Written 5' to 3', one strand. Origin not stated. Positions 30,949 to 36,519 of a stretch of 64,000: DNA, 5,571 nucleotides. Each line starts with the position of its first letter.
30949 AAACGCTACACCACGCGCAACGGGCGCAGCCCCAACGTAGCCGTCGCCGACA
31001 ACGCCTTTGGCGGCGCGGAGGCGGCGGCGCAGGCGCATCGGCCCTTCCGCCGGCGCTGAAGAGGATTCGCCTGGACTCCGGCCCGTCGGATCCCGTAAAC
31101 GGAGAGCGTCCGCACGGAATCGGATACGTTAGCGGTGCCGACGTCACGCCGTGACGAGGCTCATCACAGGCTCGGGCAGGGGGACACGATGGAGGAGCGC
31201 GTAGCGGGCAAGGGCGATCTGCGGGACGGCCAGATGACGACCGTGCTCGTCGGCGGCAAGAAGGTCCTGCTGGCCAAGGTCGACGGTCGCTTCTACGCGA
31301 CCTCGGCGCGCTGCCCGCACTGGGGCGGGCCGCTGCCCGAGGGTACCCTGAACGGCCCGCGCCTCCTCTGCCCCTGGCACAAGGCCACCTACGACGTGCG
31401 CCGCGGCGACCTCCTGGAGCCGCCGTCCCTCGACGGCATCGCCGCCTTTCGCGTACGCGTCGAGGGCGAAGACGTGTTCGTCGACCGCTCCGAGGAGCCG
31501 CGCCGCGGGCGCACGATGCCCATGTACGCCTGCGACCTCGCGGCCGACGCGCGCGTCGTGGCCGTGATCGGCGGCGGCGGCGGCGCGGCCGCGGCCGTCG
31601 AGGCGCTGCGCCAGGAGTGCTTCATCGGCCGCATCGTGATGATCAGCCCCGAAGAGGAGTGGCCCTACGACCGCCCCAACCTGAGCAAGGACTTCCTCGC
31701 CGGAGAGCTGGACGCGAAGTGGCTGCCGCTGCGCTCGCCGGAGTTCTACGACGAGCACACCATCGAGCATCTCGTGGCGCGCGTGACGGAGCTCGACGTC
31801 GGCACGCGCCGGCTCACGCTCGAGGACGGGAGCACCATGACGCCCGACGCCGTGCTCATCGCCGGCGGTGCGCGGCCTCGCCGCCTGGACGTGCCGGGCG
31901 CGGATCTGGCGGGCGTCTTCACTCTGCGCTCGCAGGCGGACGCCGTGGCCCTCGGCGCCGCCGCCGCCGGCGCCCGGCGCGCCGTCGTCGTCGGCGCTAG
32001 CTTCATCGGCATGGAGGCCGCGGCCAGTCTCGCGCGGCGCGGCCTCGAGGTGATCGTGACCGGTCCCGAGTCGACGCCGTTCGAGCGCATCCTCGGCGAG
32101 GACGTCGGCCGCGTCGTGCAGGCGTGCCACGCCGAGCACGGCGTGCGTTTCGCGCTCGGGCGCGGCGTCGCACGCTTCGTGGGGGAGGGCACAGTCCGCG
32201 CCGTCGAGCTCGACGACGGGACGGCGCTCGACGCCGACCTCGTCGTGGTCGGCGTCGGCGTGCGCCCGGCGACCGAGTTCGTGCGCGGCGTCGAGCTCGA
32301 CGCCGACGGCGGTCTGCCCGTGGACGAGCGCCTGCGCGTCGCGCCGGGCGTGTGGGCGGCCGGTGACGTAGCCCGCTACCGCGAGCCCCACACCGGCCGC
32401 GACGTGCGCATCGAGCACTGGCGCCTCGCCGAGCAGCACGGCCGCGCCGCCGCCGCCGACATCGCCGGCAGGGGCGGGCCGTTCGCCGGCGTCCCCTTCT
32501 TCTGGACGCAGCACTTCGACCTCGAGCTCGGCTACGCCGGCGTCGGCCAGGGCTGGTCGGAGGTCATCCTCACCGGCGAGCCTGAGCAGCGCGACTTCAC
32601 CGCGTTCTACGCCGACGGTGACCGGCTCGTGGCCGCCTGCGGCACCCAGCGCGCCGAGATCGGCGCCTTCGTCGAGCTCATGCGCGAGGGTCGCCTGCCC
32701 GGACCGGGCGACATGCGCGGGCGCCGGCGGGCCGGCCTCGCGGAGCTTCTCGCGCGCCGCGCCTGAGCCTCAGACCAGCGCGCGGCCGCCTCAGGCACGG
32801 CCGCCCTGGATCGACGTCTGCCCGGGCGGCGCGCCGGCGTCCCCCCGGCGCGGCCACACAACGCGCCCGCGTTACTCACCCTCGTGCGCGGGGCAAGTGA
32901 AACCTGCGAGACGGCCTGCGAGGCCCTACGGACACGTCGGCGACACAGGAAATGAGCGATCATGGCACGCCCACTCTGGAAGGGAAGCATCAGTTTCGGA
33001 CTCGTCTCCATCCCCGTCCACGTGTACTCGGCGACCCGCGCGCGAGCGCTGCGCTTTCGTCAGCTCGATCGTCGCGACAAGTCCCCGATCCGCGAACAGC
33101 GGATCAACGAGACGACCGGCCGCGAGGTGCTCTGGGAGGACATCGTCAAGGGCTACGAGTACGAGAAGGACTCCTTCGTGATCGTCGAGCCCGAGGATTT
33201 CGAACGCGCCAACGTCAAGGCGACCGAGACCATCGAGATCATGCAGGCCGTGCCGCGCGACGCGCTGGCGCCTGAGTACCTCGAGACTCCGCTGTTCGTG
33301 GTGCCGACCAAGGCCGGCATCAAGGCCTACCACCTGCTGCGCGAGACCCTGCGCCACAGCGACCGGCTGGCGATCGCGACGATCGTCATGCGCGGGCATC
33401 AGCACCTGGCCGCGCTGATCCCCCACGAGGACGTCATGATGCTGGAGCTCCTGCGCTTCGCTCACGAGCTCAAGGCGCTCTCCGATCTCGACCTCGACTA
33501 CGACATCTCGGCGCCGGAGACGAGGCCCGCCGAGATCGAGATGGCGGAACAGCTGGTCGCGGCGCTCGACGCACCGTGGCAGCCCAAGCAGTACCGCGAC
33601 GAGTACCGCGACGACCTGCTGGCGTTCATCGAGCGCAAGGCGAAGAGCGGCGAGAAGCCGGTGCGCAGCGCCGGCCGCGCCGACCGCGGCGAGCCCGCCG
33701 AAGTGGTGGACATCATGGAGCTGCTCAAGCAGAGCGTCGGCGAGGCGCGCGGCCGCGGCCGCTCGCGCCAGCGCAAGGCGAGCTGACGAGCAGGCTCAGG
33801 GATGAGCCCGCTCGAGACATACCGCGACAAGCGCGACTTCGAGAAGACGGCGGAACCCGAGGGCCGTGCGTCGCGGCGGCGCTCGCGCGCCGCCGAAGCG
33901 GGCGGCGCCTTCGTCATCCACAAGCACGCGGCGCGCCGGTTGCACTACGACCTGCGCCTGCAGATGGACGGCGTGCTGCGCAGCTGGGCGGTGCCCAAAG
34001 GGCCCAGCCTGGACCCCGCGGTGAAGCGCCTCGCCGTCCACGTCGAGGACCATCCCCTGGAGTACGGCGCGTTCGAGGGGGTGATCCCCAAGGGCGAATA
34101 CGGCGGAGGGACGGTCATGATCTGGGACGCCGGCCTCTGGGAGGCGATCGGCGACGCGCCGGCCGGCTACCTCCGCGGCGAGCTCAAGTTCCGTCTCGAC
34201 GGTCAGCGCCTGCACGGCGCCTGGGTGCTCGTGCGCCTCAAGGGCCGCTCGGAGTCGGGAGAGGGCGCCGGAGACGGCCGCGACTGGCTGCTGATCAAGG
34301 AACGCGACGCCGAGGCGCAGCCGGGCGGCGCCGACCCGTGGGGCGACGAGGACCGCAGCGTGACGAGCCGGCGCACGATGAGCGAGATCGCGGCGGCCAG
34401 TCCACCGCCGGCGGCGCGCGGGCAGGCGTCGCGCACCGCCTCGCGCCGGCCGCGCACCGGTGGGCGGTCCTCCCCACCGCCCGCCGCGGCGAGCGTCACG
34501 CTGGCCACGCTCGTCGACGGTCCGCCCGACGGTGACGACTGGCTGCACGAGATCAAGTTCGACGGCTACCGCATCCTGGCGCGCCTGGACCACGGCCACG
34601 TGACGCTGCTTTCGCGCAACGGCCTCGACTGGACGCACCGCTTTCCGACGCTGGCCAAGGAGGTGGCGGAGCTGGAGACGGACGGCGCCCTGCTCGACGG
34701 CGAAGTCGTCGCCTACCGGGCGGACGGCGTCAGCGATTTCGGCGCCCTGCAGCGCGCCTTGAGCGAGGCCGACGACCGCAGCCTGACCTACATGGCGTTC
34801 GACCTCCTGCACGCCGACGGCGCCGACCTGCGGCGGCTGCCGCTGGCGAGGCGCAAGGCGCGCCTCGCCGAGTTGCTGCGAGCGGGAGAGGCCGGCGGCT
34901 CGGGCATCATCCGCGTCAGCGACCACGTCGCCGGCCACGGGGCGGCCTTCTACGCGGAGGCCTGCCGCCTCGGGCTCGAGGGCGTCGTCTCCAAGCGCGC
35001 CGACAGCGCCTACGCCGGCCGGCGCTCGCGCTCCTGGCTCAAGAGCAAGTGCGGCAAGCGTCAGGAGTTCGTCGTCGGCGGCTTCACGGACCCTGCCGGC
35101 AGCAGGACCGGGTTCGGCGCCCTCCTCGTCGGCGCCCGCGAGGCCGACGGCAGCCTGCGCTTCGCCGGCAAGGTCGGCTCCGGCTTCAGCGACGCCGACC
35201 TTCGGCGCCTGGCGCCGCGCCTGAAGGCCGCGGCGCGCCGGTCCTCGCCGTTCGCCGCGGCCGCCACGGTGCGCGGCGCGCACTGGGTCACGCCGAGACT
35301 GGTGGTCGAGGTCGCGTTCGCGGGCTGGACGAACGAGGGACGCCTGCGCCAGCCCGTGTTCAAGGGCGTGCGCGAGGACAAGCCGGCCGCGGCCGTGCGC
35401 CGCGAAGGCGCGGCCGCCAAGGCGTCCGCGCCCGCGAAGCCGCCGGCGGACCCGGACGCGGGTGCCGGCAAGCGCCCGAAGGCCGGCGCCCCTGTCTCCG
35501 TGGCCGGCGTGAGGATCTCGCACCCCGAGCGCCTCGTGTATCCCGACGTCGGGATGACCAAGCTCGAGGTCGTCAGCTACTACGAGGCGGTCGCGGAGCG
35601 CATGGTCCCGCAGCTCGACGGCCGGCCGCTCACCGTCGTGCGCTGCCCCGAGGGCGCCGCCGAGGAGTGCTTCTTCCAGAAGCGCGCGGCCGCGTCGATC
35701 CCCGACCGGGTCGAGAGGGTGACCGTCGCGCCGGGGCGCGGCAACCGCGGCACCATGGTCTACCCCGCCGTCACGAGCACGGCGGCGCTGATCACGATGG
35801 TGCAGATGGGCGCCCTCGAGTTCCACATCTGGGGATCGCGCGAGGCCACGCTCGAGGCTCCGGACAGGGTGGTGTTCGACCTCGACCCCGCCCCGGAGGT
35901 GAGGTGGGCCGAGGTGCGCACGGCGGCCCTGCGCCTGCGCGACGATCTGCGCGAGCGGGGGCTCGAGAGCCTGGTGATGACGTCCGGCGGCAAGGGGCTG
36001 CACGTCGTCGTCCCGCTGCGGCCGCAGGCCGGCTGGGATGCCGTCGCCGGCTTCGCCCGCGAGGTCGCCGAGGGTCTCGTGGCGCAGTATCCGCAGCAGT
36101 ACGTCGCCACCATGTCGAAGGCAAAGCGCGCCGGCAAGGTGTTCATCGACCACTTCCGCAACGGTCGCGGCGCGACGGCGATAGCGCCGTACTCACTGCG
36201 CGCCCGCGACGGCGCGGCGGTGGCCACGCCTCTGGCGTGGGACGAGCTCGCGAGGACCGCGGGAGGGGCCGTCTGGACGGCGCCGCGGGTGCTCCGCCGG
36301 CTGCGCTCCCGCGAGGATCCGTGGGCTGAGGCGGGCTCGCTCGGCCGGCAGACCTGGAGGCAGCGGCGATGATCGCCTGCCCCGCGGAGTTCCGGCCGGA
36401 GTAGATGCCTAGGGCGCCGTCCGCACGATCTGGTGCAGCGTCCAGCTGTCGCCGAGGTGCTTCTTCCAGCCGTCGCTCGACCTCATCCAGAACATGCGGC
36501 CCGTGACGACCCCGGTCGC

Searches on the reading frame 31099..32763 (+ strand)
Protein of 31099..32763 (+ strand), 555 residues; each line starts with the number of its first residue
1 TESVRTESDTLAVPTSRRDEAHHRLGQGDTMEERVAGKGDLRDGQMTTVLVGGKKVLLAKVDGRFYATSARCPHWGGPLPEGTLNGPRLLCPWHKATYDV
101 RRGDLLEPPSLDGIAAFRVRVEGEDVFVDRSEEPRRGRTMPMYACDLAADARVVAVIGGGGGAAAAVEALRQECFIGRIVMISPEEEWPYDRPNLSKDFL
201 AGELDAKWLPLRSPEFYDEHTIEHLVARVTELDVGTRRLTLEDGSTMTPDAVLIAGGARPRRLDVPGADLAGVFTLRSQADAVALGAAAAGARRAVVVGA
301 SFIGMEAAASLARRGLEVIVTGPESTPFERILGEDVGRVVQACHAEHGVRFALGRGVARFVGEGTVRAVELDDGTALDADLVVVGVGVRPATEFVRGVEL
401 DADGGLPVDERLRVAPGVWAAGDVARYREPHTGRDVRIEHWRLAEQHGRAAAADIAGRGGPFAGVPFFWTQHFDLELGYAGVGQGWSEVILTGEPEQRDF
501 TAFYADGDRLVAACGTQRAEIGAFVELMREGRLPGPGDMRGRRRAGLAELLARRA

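Call 52: search_protein_families(library=ncbifam, proteins=[window:31099-32763:+], max_evalue=1e-10)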
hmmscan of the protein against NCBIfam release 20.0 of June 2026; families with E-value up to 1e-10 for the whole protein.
window:31099-32763:+ (555 aa): 22 families
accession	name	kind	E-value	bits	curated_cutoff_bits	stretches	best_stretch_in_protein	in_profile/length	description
NF041682.1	ant_diox_AndAa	equivalog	2.6e-69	233.9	650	1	156-533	8-389/406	anthranilate 1,2-dioxygenase system ferredoxin--NAD(+) reductase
NF042949.2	3PPDioc_HcaD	equivalog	4.7e-66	223.1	450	1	153-516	3-365/386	3-phenylpropionate/cinnamic acid dioxygenase ferredoxin--NAD(+) reductase subunit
NF007286.0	PRK09754.1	equivalog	3.9e-53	180.6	447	1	153-515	5-365/400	phenylpropionate dioxygenase ferredoxin reductase subunit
NF045765.1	PhenlGlyoxDHPadH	equivalog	5.8e-47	160.5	475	1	156-472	7-326/416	NADH-dependent phenylglyoxylate dehydrogenase subunit epsilon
TIGR02374.1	nitri_red_nirB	equivalog_domain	3.2e-37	128.4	578.35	1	155-429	2-282/794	nitrite reductase large subunit NirB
TIGR03385.1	CoA_CoA_reduc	equivalog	3.5e-30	105.1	578.8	1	215-482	64-341/439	CoA-disulfide reductase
NF003437.0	PRK04965.1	equivalog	3.7e-27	95.3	392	1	154-426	5-276/378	NADH:flavorubredoxin reductase NorW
NF007123.0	PRK09564.1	equivalog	1.1e-24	87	458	1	226-481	76-341/444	CoA-disulfide reductase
NF011565.0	PRK14989.1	subfamily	7.7e-20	70.5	883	1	156-429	8-287/847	nitrite reductase large subunit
TIGR02053.1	MerA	equivalog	1.2e-18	67.4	454.45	1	236-454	116-327/465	mercury(II) reductase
NF046103.1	NOXase_Strep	equivalog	2.1e-18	66.6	600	1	225-427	74-283/442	H2O-forming NADH oxidase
TIGR01350.1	lipoamide_DH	equivalog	3.4e-14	52.4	408.8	1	245-426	128-310/461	dihydrolipoyl dehydrogenase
NF010037.0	PRK13512.1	equivalog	3.5e-14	52.5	394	1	215-435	66-289/438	CoA-disulfide reductase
NF005884.0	PRK07846.1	equivalog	3.5e-13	49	501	1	234-426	116-305/454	mycothione reductase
TIGR03452.1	mycothione_red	equivalog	1.2e-12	47.4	635.65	1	234-426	117-306/452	mycothione reductase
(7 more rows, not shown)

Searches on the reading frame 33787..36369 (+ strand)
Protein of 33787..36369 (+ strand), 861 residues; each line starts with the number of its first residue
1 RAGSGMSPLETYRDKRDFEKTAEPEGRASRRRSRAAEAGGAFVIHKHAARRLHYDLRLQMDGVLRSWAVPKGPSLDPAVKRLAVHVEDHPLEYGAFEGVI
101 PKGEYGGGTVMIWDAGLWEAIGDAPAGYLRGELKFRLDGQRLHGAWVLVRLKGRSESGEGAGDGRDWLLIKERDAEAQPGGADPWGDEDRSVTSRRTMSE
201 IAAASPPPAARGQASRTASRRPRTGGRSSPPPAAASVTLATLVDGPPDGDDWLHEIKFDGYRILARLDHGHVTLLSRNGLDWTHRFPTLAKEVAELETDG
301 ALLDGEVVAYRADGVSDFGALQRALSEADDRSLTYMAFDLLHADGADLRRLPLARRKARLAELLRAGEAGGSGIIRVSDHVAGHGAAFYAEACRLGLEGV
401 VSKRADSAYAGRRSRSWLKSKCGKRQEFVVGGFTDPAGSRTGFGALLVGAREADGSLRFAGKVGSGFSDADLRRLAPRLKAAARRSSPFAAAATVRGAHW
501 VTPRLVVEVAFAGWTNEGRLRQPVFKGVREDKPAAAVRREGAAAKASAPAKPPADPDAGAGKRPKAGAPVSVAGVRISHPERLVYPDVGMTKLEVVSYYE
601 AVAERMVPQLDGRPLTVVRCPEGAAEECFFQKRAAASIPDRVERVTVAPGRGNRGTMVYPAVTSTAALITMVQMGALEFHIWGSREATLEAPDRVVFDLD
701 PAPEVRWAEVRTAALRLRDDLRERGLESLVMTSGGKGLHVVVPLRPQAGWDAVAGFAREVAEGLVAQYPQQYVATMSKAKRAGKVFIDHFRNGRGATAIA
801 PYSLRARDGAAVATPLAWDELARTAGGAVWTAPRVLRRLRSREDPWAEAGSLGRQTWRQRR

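Call 52: search_protein_families(library=ncbifam, proteins=[window:33787-36369:+], max_evalue=1e-10)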
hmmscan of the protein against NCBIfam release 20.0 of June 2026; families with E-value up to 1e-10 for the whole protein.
window:33787-36369:+ (861 aa): 14 families
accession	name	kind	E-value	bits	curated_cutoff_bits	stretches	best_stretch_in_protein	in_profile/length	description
NF004628.0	PRK05972.1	subfamily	0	1019.3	895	1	7-849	4-851/870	ATP-dependent DNA ligase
TIGR02776.1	NHEJ_ligase_prk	equivalog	4.8e-205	682.8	373.2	1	246-848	1-584/587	DNA ligase D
NF007210.0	PRK09632.1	equivalog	6.6e-196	653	989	2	7-540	299-780/781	ATP-dependent DNA ligase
TIGR02779.1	NHEJ_ligase_lig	equivalog_domain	4.6e-105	351.1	227.75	1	238-538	2-301/302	non-homologous end-joining DNA ligase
TIGR02778.1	ligD_pol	equivalog_domain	2.7e-92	308.9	214.7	1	575-822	1-244/245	non-homologous end-joining DNA ligase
NF007211.0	PRK09633.1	equivalog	3.1e-76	257.1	774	2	575-848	323-589/610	DNA ligase D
TIGR02777.1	LigD_PE_dom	equivalog_domain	3.9e-65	218.4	144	1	9-174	1-155/156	DNA ligase D, 3'-phosphoesterase domain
NF002868.0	PRK03180.1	equivalog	8.5e-32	110.5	641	1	249-518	203-471/509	ATP-dependent DNA ligase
NF005796.0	PRK07636.1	subfamily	9.2e-32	110.3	337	1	242-419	10-183/275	ATP-dependent DNA ligase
NF006078.0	PRK08224.1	equivalog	4.6e-31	108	296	1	238-513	12-305/350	ATP-dependent DNA ligase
NF041331.1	LigA_Halo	equivalog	4.8e-28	98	830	1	253-535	250-539/552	ATP-dependent DNA ligase LigA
TIGR00574.1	dnl1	superfamily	9.3e-28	97.2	217.8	1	251-532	191-511/527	ATP-dependent DNA ligase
NF006701.0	PRK09247.1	equivalog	9.2e-25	87.6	543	1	204-533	179-521/540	ATP-dependent DNA ligase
TIGR04120.1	DNA_lig_bact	equivalog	9.8e-25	87.5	400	1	248-535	219-514/526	cisplatin damage response ATP-dependent DNA ligase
